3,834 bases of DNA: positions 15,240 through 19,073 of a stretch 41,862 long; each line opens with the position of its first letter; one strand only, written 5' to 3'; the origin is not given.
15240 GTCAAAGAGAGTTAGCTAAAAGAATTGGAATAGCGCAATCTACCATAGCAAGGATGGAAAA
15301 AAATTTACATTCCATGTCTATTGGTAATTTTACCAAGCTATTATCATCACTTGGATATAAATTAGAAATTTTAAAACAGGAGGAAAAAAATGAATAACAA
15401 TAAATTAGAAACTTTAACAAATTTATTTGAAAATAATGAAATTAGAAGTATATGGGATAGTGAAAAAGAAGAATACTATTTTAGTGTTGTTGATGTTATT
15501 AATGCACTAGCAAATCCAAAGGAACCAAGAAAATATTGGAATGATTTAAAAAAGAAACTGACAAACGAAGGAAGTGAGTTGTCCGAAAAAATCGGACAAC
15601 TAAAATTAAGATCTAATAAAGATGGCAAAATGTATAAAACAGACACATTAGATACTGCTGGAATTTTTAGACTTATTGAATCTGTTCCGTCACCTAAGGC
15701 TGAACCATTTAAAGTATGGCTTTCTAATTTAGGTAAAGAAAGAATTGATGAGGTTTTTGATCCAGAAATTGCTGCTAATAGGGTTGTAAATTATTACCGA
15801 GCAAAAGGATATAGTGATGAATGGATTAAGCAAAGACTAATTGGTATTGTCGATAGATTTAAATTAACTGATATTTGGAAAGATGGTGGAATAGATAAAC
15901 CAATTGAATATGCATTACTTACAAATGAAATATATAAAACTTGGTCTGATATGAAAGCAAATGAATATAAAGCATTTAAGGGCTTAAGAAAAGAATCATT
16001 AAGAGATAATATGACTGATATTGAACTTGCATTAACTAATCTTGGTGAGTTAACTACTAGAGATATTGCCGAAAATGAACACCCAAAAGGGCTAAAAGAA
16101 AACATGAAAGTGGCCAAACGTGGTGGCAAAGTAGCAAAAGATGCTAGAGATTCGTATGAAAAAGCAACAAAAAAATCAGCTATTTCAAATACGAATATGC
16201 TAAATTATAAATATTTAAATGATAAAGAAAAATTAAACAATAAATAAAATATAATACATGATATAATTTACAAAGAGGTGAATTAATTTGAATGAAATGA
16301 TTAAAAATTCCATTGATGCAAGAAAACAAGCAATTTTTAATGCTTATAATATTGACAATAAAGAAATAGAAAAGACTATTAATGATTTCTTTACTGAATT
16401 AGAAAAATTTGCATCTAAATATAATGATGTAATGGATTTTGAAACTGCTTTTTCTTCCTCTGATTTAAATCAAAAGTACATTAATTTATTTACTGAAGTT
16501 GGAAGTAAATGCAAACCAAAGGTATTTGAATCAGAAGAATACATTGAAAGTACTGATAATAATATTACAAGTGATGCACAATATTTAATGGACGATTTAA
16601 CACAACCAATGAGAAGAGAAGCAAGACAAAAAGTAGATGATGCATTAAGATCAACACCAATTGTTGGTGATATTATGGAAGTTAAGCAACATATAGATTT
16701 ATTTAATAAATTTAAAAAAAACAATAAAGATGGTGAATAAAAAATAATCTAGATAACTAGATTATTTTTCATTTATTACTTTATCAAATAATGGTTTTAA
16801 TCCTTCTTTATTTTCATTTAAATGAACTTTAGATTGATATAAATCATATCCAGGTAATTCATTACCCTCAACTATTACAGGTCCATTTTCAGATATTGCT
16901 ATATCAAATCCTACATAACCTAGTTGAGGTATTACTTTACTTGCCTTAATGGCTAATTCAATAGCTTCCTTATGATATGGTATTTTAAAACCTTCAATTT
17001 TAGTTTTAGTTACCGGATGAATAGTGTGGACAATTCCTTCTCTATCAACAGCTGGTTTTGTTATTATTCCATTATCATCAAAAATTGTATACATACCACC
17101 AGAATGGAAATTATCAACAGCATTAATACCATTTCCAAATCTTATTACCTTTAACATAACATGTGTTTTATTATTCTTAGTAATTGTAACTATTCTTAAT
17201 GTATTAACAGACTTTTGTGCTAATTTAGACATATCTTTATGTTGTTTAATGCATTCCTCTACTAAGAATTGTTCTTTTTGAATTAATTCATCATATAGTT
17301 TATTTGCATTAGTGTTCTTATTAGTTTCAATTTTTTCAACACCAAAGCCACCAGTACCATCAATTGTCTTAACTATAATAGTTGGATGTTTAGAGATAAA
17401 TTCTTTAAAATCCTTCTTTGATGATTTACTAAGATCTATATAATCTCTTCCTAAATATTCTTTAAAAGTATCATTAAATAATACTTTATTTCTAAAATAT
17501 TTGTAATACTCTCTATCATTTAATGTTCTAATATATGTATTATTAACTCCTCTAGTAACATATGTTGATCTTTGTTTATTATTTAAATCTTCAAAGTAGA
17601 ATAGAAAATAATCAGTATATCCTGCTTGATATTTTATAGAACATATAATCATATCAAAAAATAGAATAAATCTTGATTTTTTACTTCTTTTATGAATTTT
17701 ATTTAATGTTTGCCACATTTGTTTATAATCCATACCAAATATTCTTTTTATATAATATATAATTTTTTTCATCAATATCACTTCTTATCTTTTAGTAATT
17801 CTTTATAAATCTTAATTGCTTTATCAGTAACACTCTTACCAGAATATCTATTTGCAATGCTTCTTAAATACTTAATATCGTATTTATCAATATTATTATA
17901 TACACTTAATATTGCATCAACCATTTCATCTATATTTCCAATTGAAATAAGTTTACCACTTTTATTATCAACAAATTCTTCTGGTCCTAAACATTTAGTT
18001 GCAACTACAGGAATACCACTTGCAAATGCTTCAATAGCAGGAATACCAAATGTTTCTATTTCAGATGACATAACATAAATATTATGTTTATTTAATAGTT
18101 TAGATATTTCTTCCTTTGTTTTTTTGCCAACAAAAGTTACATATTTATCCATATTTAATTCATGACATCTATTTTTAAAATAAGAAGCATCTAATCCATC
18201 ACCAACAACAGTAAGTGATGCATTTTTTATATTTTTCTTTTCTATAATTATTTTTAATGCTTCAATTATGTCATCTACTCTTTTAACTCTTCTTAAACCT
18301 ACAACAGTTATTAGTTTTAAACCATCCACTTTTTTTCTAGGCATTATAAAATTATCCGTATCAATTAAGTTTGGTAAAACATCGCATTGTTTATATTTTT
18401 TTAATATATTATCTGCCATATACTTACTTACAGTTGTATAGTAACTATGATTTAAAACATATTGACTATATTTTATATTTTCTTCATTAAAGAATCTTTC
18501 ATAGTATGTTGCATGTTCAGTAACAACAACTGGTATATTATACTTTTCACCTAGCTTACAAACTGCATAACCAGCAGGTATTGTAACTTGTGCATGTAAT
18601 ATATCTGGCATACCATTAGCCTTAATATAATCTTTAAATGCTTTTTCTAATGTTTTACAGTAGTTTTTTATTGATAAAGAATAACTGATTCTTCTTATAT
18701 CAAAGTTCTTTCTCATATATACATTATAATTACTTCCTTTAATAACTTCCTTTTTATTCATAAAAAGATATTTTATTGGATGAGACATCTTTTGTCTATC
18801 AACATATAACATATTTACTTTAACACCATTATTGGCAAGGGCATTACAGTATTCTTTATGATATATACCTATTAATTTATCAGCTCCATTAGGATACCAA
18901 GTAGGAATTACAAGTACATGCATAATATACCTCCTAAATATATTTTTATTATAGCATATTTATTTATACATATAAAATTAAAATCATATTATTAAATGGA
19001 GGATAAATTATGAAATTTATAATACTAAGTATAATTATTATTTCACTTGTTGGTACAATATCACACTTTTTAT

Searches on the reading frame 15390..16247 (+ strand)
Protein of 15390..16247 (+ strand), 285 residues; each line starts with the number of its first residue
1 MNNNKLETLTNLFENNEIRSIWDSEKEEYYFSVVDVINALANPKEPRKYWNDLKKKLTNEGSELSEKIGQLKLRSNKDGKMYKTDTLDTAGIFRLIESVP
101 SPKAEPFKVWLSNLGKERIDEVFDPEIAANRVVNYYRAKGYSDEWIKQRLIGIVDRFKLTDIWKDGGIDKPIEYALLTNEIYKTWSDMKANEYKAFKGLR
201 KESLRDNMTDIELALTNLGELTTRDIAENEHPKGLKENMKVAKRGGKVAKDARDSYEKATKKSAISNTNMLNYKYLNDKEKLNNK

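Call 18: search_protein_families(library=pfam, proteins=[window:15390-16247:+], max_evalue=0.00001)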
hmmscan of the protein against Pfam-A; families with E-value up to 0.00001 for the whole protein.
window:15390-16247:+ (285 aa): 1 family
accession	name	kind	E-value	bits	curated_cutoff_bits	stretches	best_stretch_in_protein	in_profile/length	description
PF02498.22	Bro-N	-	4.6e-11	43.6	25.6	1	17-112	1-91/96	BRO family, N-terminal domain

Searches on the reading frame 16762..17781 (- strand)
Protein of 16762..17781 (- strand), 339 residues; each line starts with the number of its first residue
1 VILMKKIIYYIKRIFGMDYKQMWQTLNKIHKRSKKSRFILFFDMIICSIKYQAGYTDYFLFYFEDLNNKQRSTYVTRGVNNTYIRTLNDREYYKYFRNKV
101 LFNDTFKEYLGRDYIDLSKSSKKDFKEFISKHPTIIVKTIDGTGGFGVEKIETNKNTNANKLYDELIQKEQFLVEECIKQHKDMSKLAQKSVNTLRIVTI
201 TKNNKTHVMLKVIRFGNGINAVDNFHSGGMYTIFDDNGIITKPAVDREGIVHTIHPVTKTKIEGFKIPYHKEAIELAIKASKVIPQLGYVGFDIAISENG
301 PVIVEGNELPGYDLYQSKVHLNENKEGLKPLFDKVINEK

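Call 18: search_protein_families(library=pfam, proteins=[window:16762-17781:-], max_evalue=0.00001)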
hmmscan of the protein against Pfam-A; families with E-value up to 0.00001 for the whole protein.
window:16762-17781:- (339 aa): 3 families
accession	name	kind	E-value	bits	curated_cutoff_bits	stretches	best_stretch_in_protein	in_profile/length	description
PF14397.11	ATPgrasp_ST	-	2.8e-60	204.3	31.4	1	80-335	3-276/278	Sugar-transfer associated ATP-grasp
PF14398.11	ATPgrasp_YheCD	-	6.2e-09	35.9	26.8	1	120-316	36-233/255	YheC/D like ATP-grasp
PF02655.19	ATP-grasp_3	-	2.7e-07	31.2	23.2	0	269-307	115-154/160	ATP-grasp domain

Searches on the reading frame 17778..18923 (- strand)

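Call 18: search_protein_families(library=pfam, proteins=[window:17778-18923:-], max_evalue=0.00001)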
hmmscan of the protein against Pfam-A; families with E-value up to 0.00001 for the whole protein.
window:17778-18923:- (381 aa): 4 families
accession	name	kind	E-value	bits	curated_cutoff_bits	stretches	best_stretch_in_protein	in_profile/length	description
PF00534.26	Glycos_transf_1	-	3.9e-29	101.8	26.4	1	198-345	12-159/172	Glycosyl transferases group 1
PF13692.12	Glyco_trans_1_4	-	1.3e-25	90.7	27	1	205-344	4-142/142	Glycosyl transferases group 1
PF13439.12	Glyco_transf_4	-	3.2e-13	50.5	28.5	1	23-190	9-169/170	Glycosyltransferase Family 4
PF20706.3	GT4-conflict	-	3.2e-07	30.1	26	1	212-323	210-325/385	Family 4 Glycosyltransferase in conflict systems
